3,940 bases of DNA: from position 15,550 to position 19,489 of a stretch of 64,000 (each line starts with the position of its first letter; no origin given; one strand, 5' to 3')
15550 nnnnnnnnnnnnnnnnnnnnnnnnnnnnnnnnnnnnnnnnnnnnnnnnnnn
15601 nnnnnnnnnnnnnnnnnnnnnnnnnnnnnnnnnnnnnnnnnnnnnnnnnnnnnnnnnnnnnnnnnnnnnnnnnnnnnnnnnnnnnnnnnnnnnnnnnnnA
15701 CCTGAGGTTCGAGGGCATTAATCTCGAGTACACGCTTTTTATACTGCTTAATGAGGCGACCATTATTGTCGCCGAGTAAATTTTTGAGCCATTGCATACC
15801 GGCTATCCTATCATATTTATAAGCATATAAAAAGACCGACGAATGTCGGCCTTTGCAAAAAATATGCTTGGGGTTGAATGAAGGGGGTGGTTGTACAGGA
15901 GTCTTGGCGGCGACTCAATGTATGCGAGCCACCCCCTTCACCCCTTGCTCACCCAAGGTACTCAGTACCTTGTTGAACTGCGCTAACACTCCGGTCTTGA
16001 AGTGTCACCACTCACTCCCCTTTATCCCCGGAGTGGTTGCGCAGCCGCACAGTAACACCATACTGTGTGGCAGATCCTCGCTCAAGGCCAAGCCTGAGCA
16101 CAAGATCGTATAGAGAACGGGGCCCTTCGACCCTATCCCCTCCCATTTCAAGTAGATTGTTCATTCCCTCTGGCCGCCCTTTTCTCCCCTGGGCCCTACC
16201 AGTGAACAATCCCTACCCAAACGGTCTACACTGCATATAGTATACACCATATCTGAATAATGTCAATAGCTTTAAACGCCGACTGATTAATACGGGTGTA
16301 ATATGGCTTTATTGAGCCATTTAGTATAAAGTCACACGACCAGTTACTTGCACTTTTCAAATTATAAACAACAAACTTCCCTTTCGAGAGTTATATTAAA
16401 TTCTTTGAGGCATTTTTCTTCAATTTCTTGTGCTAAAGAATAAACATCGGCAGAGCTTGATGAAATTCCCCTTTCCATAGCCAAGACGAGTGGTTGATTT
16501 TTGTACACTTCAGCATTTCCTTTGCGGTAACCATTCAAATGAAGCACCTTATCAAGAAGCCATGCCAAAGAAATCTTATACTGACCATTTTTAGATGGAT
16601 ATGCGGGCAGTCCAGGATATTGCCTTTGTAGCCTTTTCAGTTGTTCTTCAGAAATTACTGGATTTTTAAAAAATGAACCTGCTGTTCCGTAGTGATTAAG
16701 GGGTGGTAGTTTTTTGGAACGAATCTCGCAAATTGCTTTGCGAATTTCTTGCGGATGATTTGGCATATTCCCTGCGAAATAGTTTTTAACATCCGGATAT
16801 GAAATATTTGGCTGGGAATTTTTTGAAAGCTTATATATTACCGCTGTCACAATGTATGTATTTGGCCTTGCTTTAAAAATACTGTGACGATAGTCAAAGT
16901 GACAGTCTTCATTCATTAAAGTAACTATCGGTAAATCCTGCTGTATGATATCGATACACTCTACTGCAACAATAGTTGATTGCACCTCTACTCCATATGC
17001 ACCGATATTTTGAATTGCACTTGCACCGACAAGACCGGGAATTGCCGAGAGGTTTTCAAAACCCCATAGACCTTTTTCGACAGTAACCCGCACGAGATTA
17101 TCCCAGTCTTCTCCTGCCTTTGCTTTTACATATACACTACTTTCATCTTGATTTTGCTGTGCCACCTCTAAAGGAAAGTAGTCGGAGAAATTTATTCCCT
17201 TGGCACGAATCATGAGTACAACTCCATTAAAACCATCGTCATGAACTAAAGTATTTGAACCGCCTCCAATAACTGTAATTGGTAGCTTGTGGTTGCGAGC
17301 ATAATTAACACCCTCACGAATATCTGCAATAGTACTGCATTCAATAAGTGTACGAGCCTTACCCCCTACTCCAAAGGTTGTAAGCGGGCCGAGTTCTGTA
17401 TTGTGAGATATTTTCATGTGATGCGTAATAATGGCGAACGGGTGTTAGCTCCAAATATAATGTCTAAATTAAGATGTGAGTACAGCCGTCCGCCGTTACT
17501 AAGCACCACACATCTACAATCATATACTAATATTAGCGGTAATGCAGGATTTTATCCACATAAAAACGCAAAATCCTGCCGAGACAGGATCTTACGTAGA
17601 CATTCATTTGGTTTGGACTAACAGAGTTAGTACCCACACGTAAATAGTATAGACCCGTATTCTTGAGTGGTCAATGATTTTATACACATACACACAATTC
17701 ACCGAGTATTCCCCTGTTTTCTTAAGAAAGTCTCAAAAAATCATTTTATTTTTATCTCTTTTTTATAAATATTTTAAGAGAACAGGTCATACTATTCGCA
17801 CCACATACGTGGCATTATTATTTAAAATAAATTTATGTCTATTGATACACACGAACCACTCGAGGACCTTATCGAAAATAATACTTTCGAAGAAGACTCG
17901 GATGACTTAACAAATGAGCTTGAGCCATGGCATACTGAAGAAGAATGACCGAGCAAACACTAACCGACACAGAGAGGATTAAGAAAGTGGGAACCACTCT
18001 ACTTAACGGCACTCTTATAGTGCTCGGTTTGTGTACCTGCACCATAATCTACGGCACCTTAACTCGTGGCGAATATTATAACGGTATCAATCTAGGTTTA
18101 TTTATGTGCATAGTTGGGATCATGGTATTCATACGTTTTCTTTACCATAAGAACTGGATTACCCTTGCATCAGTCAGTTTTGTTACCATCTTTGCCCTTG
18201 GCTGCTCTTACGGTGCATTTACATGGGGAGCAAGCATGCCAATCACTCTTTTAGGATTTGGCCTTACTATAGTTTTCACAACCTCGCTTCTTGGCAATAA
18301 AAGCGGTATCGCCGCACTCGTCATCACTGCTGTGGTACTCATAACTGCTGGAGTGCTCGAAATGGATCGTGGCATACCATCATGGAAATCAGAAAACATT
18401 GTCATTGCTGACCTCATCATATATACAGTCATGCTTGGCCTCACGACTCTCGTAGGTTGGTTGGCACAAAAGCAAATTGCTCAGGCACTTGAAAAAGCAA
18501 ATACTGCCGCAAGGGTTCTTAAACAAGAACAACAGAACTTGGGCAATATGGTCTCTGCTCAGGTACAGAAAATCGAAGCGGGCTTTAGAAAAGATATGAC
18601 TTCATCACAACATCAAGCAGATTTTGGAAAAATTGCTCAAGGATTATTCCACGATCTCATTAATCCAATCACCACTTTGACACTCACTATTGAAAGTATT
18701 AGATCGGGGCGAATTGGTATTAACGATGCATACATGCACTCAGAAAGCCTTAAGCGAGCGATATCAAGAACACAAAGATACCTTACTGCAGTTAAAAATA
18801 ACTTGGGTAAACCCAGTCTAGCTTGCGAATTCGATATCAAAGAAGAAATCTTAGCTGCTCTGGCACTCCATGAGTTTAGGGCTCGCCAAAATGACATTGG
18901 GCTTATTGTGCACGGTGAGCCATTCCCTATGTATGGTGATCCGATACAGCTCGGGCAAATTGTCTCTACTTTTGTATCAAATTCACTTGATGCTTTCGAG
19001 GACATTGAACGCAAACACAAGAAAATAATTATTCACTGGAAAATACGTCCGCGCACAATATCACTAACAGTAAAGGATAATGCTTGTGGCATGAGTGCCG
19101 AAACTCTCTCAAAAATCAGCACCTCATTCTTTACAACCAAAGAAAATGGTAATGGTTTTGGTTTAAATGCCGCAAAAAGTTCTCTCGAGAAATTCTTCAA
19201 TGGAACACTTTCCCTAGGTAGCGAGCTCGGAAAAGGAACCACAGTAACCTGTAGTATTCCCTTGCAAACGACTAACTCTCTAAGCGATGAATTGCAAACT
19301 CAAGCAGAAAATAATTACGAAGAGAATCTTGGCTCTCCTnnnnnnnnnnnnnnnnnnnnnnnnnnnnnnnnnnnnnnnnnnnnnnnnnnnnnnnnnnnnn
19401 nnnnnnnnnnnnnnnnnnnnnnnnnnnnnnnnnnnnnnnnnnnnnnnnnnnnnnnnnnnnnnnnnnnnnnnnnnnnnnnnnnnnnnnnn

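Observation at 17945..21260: Orphan sensor kinase co-transcribed with an alpha/alpha-toroid repeat protein and a divergent polyprenyl-synthase-like protein: candidate undescribed isoprenoid-related module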

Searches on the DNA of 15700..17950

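Call 101: search_rna_families(source=window, start=15700, end=17950, threshold=evalue, max_evalue=1)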
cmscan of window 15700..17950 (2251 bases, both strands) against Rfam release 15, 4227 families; matches with E-value up to 1: 1.
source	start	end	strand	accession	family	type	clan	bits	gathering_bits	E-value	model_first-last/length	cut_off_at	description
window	17565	17750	-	RF02376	antisense_SR1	Gene; sRNA;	-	22.4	45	0.13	1-210/210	no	SR1 sRNA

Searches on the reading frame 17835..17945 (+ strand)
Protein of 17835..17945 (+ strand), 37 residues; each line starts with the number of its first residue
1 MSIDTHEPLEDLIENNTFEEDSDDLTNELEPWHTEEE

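Call 82: search_protein_families(library=ncbifam, proteins=[window:17835-17945:+], max_evalue=0.01)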
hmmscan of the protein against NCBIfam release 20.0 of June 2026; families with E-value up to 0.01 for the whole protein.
window:17835-17945:+ (37 aa): 0 families
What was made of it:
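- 17835..17948 (+): 37-aa very acidic ORF (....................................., pI 4.05). Its stop overlaps the kinase start (ATGA). It occupies the position that the response-regulator gene holds in non-Saccharibacteria relatives. No NCBIfam hit (call 82).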

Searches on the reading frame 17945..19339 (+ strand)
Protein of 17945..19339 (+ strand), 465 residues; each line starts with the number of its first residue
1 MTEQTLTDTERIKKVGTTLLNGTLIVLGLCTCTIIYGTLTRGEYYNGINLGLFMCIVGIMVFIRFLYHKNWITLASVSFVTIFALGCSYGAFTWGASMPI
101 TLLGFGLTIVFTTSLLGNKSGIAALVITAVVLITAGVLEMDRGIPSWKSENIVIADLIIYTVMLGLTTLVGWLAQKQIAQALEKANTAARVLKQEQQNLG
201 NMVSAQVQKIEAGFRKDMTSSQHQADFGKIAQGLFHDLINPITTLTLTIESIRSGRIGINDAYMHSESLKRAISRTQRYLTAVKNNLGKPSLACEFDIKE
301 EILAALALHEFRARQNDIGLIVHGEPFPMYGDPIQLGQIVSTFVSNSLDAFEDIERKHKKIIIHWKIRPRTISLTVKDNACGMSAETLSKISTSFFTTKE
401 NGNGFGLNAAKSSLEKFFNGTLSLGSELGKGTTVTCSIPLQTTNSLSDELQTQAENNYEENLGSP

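Call 3: search_protein_families(library=pfam, proteins=[window:17945-19339:+], max_evalue=10)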
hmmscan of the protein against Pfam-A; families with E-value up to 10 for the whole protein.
window:17945-19339:+ (465 aa): 6 families
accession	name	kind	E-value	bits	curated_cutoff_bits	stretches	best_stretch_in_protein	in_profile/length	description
PF02518.31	HATPase_c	-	4.3e-19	69.4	26.4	1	331-441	1-110/111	Histidine kinase-, DNA gyrase B-, and HSP90-like ATPase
PF16731.10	GARP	-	0.012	15.5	27.4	1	174-232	69-127/193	Glutamic acid/alanine-rich protein of Trypanosoma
PF13589.12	HATPase_c_3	-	0.04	14.4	25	1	340-398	7-59/137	Histidine kinase-, DNA gyrase B-, and HSP90-like ATPase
PF23879.1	DUF7232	-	0.067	14.2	27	1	174-205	43-74/79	Family of unknown function (DUF7232)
PF05478.16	Prominin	-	0.14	10.7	34.3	1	155-287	144-276/799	Prominin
PF06703.16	SPC25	-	0.48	10.6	24.3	1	129-187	35-93/159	Microsomal signal peptidase 25 kDa subunit (SPC25)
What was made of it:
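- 17945..19342 (+): Membrane histidine kinase with six N-terminal hydrophobic segments joined by short loops, an H-box (His236, 18650-18652) and a HATPase_c domain. Pfam HATPase_c 4.3e-19 (call 3).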

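Call 4: search_protein_families(library=ncbifam, proteins=[window:17945-19339:+], max_evalue=10)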
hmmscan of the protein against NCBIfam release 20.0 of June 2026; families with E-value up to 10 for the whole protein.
window:17945-19339:+ (465 aa): 61 families (the best 25 are shown)
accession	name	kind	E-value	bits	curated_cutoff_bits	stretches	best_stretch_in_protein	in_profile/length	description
NF008468.0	PRK11360.1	equivalog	4.6e-19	68.2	646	1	185-444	354-612/616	two-component system sensor histidine kinase AtoS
NF010411.0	PRK13837.1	equivalog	1.5e-16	59.6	647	1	319-452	544-687/828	two-component system VirA-like sensor kinase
NF007688.0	PRK10364.1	equivalog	2.9e-14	52.7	479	1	216-443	229-454/460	two-component system sensor histidine kinase ZraS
NF008298.1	PRK11086.1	subfamily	8e-14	51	520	1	279-443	362-528/529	DcuS/MalK family sensor histidine kinase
NF053867.1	SprKinKinDBac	equivalog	1.7e-13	49.9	775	1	336-441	398-498/500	sporulation kinase KinD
NF047794.1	HisKinPtgB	equivalog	2.1e-13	49.4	1000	1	218-434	433-649/656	two-component system sensor histidine kinase PgtB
NF052574.1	HisKinEspCMyxo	equivalog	2.3e-13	49.2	1200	1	218-453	408-650/785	serine histidine kinase EspC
TIGR02916.1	PEP_his_kin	equivalog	7.1e-13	48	300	1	215-439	463-679/679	XrtA/PEP-CTERM system histidine kinase PrsK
NF011874.0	PRK15347.1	equivalog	4.7e-12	44.8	852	1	329-445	507-619/921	two component system sensor kinase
NF010076.0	PRK13557.1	subfamily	1.9e-11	43.1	631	1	364-452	317-406/540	histidine kinase famiy protein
NF038334.1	malate_HK_MalK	exception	2.5e-11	42.9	800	1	337-443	425-528/533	malate sensor histidine kinase MalK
NF047497.1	HK_LIC_12097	equivalog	6.4e-11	41.6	500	1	223-440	146-366/367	LIC_12097 family sensor histidine kinase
NF041777.1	sens_FixL_Rhizob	equivalog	6.7e-11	41.5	850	1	329-442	372-483/485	sensor protein FixL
TIGR02956.1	TMAO_torS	equivalog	7.7e-11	40.8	676.5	1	295-451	536-693/967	TMAO reductase system sensor histidine kinase/response regulator TorS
NF049962.1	HisKinFlgSCampy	equivalog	1.1e-10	40.9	600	1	217-425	122-326/338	fla regulon two-component system sensor histidine kinase FlgS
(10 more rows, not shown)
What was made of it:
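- Tried and rejected: Scans of P2 and P3 gave nothing (calls 3, 4).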

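Call 108: search_protein_families(library=padloc, proteins=[window:17945-19339:+], max_evalue=0.01)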
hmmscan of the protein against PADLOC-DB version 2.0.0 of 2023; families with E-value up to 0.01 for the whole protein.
window:17945-19339:+ (465 aa): 0 families
